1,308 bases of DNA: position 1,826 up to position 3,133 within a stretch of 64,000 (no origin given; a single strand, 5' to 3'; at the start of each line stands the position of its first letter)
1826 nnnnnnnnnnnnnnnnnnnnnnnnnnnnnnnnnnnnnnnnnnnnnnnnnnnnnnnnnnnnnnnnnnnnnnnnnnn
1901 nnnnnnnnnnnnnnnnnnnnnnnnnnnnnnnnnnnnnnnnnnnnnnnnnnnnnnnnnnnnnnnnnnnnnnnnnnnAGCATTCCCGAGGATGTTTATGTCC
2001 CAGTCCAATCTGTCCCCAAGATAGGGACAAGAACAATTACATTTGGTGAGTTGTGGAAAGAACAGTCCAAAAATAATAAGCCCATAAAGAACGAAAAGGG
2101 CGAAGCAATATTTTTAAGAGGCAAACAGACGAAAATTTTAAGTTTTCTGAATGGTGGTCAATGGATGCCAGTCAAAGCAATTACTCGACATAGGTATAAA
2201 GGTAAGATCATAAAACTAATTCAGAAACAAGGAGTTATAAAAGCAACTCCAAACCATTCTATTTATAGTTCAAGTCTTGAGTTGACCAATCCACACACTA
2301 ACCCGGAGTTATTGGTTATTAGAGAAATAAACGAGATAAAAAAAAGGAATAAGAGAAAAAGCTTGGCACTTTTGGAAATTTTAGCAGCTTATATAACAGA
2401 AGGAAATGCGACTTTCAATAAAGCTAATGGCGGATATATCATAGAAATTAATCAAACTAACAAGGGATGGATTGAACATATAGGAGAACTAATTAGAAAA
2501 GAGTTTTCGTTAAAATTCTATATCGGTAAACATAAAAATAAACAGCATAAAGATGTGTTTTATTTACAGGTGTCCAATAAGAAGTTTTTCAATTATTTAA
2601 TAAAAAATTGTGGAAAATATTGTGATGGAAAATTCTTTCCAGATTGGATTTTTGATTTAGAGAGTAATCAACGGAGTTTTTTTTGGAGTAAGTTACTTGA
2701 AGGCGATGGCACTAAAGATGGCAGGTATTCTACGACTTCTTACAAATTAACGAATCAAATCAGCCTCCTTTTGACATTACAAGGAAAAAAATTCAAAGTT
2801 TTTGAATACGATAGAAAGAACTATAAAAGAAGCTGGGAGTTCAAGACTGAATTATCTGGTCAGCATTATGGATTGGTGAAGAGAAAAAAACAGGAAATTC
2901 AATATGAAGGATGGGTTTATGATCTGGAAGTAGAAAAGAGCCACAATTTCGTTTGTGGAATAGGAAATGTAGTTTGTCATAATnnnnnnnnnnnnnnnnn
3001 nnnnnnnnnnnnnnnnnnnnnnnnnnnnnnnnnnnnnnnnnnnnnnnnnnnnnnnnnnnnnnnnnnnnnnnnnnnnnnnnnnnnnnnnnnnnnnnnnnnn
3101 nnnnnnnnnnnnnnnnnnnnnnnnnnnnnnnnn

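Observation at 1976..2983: Canonical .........-type intein in dTDP-glucose 4,6-dehydratase (rfbB)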

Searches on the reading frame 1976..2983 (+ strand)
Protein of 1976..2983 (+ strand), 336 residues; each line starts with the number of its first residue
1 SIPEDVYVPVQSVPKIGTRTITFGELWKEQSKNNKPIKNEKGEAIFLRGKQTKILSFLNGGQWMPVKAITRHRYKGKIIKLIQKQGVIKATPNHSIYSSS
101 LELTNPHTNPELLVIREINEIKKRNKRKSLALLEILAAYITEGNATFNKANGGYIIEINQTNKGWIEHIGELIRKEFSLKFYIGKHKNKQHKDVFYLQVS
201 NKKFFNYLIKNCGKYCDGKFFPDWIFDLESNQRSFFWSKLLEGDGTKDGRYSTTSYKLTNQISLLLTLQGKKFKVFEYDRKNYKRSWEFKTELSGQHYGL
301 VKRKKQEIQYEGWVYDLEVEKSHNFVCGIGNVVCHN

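Call 4: search_protein_families(library=ncbifam, proteins=[window:1976-2983:+], max_evalue=1)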
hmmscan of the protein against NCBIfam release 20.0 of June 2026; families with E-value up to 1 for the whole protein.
window:1976-2983:+ (336 aa): 4 families
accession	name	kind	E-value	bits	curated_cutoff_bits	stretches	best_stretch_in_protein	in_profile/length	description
TIGR01443.1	intein_Cterm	domain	9.8e-06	25.7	15.6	1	313-336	1-23/24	intein C-terminal splicing region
TIGR01445.1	intein_Nterm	domain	0.00027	21.9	24.5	1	19-97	14-82/83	intein N-terminal splicing region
NF011491.0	PRK14898.1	equivalog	0.0025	15.9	783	1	51-203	123-269/860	DNA-directed RNA polymerase subunit A''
NF038098.1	GyrA_w_intein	exception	0.0033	15.4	1850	1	125-310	232-423/1232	intein-containing DNA gyrase subunit A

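Call 6: find_homologous_proteins(query=window:1976-2983:+, max_evalue=0.001)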
Query window:1976-2983:+ (336 aa): 14 proteins with E <= 0.001 among 816 candidates.
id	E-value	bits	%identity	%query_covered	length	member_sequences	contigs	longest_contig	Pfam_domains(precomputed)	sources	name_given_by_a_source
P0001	1.1e-218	743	97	100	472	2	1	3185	PF04321.24,PF16363.12,PF02719.22,PF01073.26,PF07993.19,PF13460.13,PF01370.28,PF14890.12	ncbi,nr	ncbi:MAG: GDP-mannose 4,6-dehydratase, partial [Candidatus Omnitrophica bacterium]|nr:GDP-mannose 4,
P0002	1.6e-131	457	73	81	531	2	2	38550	PF04321.24,PF16363.12,PF01073.26,PF07993.19,PF14528.12,PF01370.28,PF14890.12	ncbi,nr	ncbi:GDP-mannose 4,6-dehydratase [Patescibacteria group bacterium]|nr:GDP-mannose 4,6-dehydratase [P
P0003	2.6e-129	449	73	81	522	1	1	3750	PF04321.24,PF16363.12,PF07993.19,PF01370.28,PF14890.12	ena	-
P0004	1.2e-86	309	68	61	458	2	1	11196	PF04321.24,PF16363.12,PF02719.22,PF01073.26,PF07993.19,PF14528.12,PF01370.28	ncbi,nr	ncbi:MAG: GDP-mannose 4,6-dehydratase [Candidatus Chisholmbacteria bacterium]|nr:GDP-mannose 4,6-deh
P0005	3.4e-66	242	60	60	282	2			PF16363.12,PF01073.26,PF01370.28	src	-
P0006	5.1e-62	228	64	49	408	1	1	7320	PF16363.12,PF02719.22,PF01073.26,PF07993.19,PF01370.28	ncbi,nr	ncbi:GDP-mannose 4,6-dehydratase [Patescibacteria group bacterium]|nr:GDP-mannose 4,6-dehydratase [P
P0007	1.6e-59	220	65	48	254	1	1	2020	PF16363.12,PF02719.22,PF01370.28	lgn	-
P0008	1.1e-49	188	69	38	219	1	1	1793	PF04321.24,PF16363.12,PF01073.26,PF01370.28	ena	-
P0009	7.2e-47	178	68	37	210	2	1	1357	PF04321.24,PF16363.12,PF02719.22,PF00106.32,PF01370.28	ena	-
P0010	1.8e-39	154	97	22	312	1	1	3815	PF04321.24,PF16363.12,PF02719.22,PF01073.26,PF07993.19,PF01370.28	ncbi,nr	ncbi:MAG: GDP-mannose 4,6-dehydratase [Candidatus Omnitrophica bacterium]|nr:GDP-mannose 4,6-dehydra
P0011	7.4e-18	83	23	83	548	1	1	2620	PF14890.12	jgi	jgi:hypothetical protein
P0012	7.1e-16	76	29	61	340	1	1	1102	-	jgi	jgi:serine protein kinase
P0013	1.8e-15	75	40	35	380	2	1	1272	PF04321.24,PF16363.12,PF01370.28,PF14890.12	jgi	-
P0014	2.0e-7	49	31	35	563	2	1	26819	PF06798.18,PF08298.18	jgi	jgi:serine protein kinase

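Call 7: search_solved_structures(query=window:1976-2983:+, max_evalue=1, show_alignments=2)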
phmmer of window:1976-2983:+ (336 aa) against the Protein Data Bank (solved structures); distinct sequences matched with E-value up to 1: 10.
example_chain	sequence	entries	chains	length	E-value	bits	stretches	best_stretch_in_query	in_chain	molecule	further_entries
2cw7_A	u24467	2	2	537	8.6e-12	48.1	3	20-135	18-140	Endonuclease PI-PkoII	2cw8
5o9i_A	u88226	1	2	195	3.2e-06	29.7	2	16-99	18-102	Transcription initiation factor IIB,Transcription initiation factor IIB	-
5o9j_A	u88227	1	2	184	0.00038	22.9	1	309-336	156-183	Transcription initiation factor IIB,Transcription initiation factor IIB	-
2w6r_A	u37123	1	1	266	0.017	17.5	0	169-263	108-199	IMIDAZOLE GLYCEROL PHOSPHATE SYNTHASE SUBUNIT HISF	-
2lqm_A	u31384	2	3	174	0.024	17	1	307-336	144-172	Pho radA intein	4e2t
4e2u_A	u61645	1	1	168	0.026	16.9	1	307-336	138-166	Pho radA intein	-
2jmz_A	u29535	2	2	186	0.07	15.5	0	304-329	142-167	Hypothetical protein MJ0781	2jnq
3og3_A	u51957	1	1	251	0.23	13.8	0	210-263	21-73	Imidazole glycerol phosphate synthase subunit hisF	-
7qca_LU0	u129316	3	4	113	0.34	13.2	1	191-238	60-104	60S ribosomal protein L22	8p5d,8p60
3tdn_A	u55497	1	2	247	0.48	12.8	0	211-264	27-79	FLR SYMMETRIC ALPHA-BETA TIM BARREL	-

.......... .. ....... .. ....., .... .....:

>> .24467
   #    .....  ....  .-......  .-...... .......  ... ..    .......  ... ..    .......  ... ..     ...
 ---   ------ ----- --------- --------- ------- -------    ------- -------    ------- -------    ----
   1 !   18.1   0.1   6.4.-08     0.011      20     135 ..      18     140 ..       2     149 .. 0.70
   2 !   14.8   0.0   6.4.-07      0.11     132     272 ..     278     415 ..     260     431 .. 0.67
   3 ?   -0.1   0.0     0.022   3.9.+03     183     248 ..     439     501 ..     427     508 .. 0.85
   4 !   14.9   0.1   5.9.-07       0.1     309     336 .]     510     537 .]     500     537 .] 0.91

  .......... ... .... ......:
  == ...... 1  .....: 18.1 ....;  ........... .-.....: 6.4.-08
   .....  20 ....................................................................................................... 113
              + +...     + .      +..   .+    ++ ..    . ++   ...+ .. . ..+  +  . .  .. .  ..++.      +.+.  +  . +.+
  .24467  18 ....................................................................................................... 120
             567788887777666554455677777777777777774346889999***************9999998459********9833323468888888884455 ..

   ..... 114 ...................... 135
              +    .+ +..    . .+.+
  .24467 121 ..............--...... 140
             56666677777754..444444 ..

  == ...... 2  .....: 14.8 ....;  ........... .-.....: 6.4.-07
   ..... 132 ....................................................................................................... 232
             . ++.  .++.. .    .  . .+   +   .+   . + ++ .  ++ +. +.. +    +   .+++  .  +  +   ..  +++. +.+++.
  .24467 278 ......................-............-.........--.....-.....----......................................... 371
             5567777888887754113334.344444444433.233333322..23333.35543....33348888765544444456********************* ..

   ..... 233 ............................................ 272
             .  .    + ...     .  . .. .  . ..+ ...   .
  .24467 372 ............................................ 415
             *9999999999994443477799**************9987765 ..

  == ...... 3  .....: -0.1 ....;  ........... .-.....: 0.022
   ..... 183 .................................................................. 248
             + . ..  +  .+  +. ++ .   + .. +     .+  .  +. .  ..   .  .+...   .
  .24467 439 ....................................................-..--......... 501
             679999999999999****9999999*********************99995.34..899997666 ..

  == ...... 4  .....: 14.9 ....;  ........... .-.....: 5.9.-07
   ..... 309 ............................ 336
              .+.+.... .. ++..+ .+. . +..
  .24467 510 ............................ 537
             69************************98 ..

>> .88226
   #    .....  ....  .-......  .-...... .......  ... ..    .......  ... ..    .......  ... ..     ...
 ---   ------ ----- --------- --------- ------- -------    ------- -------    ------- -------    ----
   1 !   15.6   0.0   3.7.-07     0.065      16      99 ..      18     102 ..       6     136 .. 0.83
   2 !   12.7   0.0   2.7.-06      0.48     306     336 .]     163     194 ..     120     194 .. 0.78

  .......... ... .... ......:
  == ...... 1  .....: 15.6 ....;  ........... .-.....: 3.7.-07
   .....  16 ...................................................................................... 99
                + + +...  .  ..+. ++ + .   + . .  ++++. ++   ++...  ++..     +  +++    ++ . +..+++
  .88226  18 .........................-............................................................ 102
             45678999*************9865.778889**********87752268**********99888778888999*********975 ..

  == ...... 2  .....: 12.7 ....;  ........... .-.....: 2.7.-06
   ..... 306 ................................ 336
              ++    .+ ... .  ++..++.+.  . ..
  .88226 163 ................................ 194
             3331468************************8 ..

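Call 12: find_encoding_contigs(protein=P0002, flank=4000, max_places=3)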
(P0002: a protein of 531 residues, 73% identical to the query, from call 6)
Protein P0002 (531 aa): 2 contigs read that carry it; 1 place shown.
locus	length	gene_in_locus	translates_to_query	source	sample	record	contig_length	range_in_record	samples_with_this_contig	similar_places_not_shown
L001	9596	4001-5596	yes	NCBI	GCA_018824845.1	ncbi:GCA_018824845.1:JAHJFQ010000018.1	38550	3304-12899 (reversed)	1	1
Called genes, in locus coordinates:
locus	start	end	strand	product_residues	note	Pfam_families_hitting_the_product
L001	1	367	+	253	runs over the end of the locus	PF01875:Memo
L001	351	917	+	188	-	PF01871:AMMECR1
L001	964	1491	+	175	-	PF01066:CDP-OH_P_transf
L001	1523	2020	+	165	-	PF04308:RNaseH_like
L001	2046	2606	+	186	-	PF04011:LemA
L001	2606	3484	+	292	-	PF04536:TPM_phosphatase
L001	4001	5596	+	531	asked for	PF14890:Intein_splicing (faint), PF14528:LAGLIDADG_3 (faint), PF04321:RmlD_sub_bind (weak), PF01073:3Beta_HSD (weak), PF01370:Epimerase, PF07993:NAD_binding_4, PF16363:GDP_Man_Dehyd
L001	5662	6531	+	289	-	PF01370:Epimerase, PF04321:RmlD_sub_bind, PF01073:3Beta_HSD, PF16363:GDP_Man_Dehyd, PF07993:NAD_binding_4 (weak)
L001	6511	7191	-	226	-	PF01746:tRNA_m1G_MT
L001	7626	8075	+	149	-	PF00293:NUDIX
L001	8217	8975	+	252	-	PF23023:Anti-Pycsar_Apyc1, PF00753:Lactamase_B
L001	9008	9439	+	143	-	PF00903:Glyoxalase, PF13468:Glyoxalase_3 (faint), PF13669:Glyoxalase_4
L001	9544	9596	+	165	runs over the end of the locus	PF13302:Acetyltransf_3, PF13420:Acetyltransf_4 (weak), PF00583:Acetyltransf_1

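Call 13: find_encoding_contigs(protein=P0004, flank=4000, max_places=3)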
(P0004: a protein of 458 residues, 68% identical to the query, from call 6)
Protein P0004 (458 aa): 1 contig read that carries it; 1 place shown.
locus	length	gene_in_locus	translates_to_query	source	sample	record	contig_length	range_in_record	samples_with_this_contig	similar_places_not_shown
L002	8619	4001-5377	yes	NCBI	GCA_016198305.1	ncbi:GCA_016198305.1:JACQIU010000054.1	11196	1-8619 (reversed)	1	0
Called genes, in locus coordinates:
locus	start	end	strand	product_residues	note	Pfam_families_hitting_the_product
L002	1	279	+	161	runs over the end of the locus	-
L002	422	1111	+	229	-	PF11139:SfLAP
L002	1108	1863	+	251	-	-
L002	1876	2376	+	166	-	PF04308:RNaseH_like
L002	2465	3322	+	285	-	-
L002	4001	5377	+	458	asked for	PF14528:LAGLIDADG_3 (faint), PF01370:Epimerase, PF01073:3Beta_HSD, PF02719:Polysacc_synt_2 (faint), PF07993:NAD_binding_4, PF16363:GDP_Man_Dehyd, PF04321:RmlD_sub_bind (weak)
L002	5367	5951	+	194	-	PF00908:dTDP_sugar_isom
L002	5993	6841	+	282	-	PF01073:3Beta_HSD, PF01370:Epimerase, PF02719:Polysacc_synt_2 (weak), PF04321:RmlD_sub_bind, PF16363:GDP_Man_Dehyd, PF07993:NAD_binding_4 (weak)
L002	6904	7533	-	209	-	-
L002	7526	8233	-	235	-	PF01746:tRNA_m1G_MT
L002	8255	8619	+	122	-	PF00081:Sod_Fe_N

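Call 29: find_homologous_proteins(query=A1, max_evalue=0.001)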
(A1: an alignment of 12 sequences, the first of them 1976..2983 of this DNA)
Query A1 (12 sequences) (336 aa, profile of the alignment): 32 proteins with E <= 0.001 among 4636 candidates.
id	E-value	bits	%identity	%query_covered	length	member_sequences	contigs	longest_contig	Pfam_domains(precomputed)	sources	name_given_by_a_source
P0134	4.5e-169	580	100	100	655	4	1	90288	PF04321.24,PF16363.12,PF02719.22,PF01073.26,PF07993.19,PF13460.13,PF01370.28,PF14890.12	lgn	-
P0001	4.3e-168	577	97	100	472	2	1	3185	PF04321.24,PF16363.12,PF02719.22,PF01073.26,PF07993.19,PF13460.13,PF01370.28,PF14890.12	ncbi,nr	ncbi:MAG: GDP-mannose 4,6-dehydratase, partial [Candidatus Omnitrophica bacterium]|nr:GDP-mannose 4,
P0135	1.6e-162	558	74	100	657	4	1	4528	PF04321.24,PF16363.12,PF02719.22,PF01073.26,PF07993.19,PF14528.12,PF01370.28,PF14890.12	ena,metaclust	metaclust:\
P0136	1.4e-161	555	66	100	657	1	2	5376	PF16363.12,PF02719.22,PF01073.26,PF07993.19,PF14528.12,PF01370.28,PF14890.12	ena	-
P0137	4.5e-158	544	69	100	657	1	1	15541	PF04321.24,PF16363.12,PF02719.22,PF01073.26,PF07993.19,PF14528.12,PF01370.28,PF14890.12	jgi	jgi:dTDP-glucose 4,6-dehydratase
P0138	1.5e-157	542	69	100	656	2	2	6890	PF04321.24,PF16363.12,PF02719.22,PF01073.26,PF07993.19,PF14528.12,PF01370.28,PF14890.12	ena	-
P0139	7.9e-156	536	66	100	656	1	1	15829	PF04321.24,PF16363.12,PF02719.22,PF01073.26,PF07993.19,PF14528.12,PF01370.28,PF14890.12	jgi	jgi:dTDP-glucose 4,6-dehydratase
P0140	1.4e-147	509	65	100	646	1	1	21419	PF04321.24,PF16363.12,PF02719.22,PF01073.26,PF07993.19,PF14528.12,PF13460.13,PF00106.32,PF01370.28,PF14890.12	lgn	-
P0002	6.9e-138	477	73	81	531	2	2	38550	PF04321.24,PF16363.12,PF01073.26,PF07993.19,PF14528.12,PF01370.28,PF14890.12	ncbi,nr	ncbi:GDP-mannose 4,6-dehydratase [Patescibacteria group bacterium]|nr:GDP-mannose 4,6-dehydratase [P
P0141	2.2e-137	476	60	100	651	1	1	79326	PF04321.24,PF16363.12,PF02719.22,PF01073.26,PF07993.19,PF13460.13,PF01370.28,PF14890.12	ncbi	-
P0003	1.1e-133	464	73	81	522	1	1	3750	PF04321.24,PF16363.12,PF07993.19,PF01370.28,PF14890.12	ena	-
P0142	1.5e-132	460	59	100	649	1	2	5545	PF04321.24,PF16363.12,PF02719.22,PF05368.20,PF01073.26,PF07993.19,PF14528.12,PF13460.13,PF01370.28,PF14890.12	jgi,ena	-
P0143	1.0e-129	450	56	100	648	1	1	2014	PF04321.24,PF16363.12,PF02719.22,PF01073.26,PF07993.19,PF14528.12,PF01370.28,PF14890.12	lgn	-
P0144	5.0e-127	442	56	100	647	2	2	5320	PF04321.24,PF16363.12,PF02719.22,PF01073.26,PF07993.19,PF14528.12,PF13460.13,PF01370.28,PF14890.12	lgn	-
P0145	7.6e-118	411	53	100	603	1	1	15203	PF04321.24,PF16363.12,PF14528.12,PF01370.28,PF14890.12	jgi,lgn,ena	-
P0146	1.6e-115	404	50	100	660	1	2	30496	PF16363.12,PF01073.26,PF07993.19,PF14528.12,PF01370.28,PF14890.12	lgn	-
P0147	1.0e-102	362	40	94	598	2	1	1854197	PF04321.24,PF16363.12,PF14528.12,PF01370.28,PF14890.12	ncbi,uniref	ncbi:dTDP-glucose 4,6-dehydratase [Methanotorris igneus]|uniref:dTDP-glucose 4,6-dehydratase n=1 Tax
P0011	1.5e-101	358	23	83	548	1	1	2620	PF14890.12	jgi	jgi:hypothetical protein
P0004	4.4e-96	340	68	61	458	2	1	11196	PF04321.24,PF16363.12,PF02719.22,PF01073.26,PF07993.19,PF14528.12,PF01370.28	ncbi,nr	ncbi:MAG: GDP-mannose 4,6-dehydratase [Candidatus Chisholmbacteria bacterium]|nr:GDP-mannose 4,6-deh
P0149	3.3e-33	133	24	34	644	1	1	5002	PF03175.19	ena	-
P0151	5.2e-10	57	27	56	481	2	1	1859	PF14528.12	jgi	-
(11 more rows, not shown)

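Call 33: find_encoding_contigs(protein=P0147, flank=4000, max_places=2)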
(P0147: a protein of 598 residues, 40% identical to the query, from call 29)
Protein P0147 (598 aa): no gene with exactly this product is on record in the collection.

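Call 34: find_encoding_contigs(protein=P0001, flank=3000, max_places=2)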
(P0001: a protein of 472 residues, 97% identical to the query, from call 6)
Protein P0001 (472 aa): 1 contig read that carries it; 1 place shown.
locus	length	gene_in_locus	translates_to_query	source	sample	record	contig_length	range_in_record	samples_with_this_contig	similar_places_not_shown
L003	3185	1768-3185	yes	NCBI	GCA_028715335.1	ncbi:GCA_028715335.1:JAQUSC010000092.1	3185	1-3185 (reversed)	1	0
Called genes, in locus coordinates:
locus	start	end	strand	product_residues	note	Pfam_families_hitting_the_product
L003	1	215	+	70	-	?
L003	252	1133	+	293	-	PF00483:NTP_transferase, PF12804:NTP_transf_3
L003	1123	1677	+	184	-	PF00908:dTDP_sugar_isom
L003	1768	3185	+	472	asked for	PF01073:3Beta_HSD, PF01370:Epimerase, PF02719:Polysacc_synt_2 (weak), PF04321:RmlD_sub_bind (faint), PF16363:GDP_Man_Dehyd, PF14890:Intein_splicing (weak), PF01370:Epimerase, PF16363:GDP_Man_Dehyd, +2 more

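Call 40: find_related_loci(query=A2, collection=genome_contigs, flank=3000)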
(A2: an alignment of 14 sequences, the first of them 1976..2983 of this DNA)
Query A2 (336 aa) in genome_contigs; peptide patterns used: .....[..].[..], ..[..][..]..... (x = any residue, [..] = any of these).
188 stretches matched a pattern; 32 encode a relative of the query (tblastn E <= 1e-3); 32 distinct loci.
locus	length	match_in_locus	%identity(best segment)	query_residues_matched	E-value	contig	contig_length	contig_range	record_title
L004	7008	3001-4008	98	1-336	0e+0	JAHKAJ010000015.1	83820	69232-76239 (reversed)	MAG: Candidatus Omnitrophota bacterium isolate Undefined_mixed_planktonic.mb.33 Undefined_mixed_pl.mb.33_k141_503622, wh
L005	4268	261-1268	97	1-336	0e+0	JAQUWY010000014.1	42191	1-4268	MAG: Candidatus Omnitrophota bacterium isolate STD2_200 NODE_3120_length_42191_cov_5.049496_Sandtown_D2, whole genome sh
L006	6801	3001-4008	85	1-336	0e+0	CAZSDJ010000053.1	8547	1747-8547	MAG TPA_asm: uncultured Planctomycetia bacterium isolate SRP141376_co2_332 genome assembly, contig: NODE_15050_length_85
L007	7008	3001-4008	73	1-336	1e-168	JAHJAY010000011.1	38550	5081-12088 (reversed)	MAG: Patescibacteria group bacterium isolate Modern_marine.mb.231 Modern_marine.mb.231_k141_657218, whole genome shotgun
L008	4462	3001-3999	67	1-336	6e-150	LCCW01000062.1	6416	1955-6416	MAG: Candidatus Kuenenbacteria bacterium GW2011_GWA2_42_15 UV02_C0062, whole genome shotgun sequence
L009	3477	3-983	67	6-336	1e-152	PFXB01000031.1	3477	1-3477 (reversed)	MAG: candidate division WWE3 bacterium CG_4_9_14_3_um_filter_43_9 CG_4_9_14_3_um_filter_150_scaffold_36653_c, whole geno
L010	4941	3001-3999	68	1-336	2e-147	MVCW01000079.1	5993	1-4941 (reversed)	MAG: Candidatus Omnitrophica bacterium 4484_171 ex4484_171_scaffold_14789, whole genome shotgun sequence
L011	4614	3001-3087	58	306-336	3e-8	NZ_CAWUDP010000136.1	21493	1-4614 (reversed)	Scytonema sp. PCC 10023 isolate Scytonema sp. PCC 10023 NODE_139_length_21493_cov_94.605514, whole genome shotgun sequen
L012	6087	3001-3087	65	306-336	3e-8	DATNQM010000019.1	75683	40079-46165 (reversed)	MAG TPA_asm: Halomicronema sp. isolate SMAG_U16507 k141_59016, whole genome shotgun sequence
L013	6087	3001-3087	58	306-336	3e-8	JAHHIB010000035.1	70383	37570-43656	MAG: Scytonema hyalinum WJT4-NPBG1 scaffold_163_c1, whole genome shotgun sequence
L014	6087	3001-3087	58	306-336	1e-7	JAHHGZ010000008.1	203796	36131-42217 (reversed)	MAG: Cyanomargarita calcarea GSE-NOS-MK-12-04C scaffold_36_c1, whole genome shotgun sequence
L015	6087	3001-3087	65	306-336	8e-8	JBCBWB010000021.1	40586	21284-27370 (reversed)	MAG: Cyanobacteria bacterium J06648_1 NODE_21_length_40586_cov_26.113678, whole genome shotgun sequence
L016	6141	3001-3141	43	288-336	1e-7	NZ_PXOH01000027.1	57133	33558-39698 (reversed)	Aphanothece hegewaldii CCALA 016 NODE_92_length_57133_cov_66.8076_ID_75049, whole genome shotgun sequence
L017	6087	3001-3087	55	306-336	2e-7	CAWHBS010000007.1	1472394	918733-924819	MAG: uncultured bacterium isolate MFD02840.bin.2.207 genome assembly, contig: contig_7829, whole genome shotgun sequence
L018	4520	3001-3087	55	306-336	2e-7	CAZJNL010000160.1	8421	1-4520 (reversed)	MAG TPA_asm: uncultured Oscillatoria sp. isolate SRP220891_co5_255 genome assembly, contig: NODE_6931_length_8421_cov_5.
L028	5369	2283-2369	55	306-336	4e-6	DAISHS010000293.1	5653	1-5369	MAG TPA_asm: Chloroflexota bacterium isolate CTOTU1896 NODE_1784_length_5653_cov_6.406038, whole genome shotgun sequence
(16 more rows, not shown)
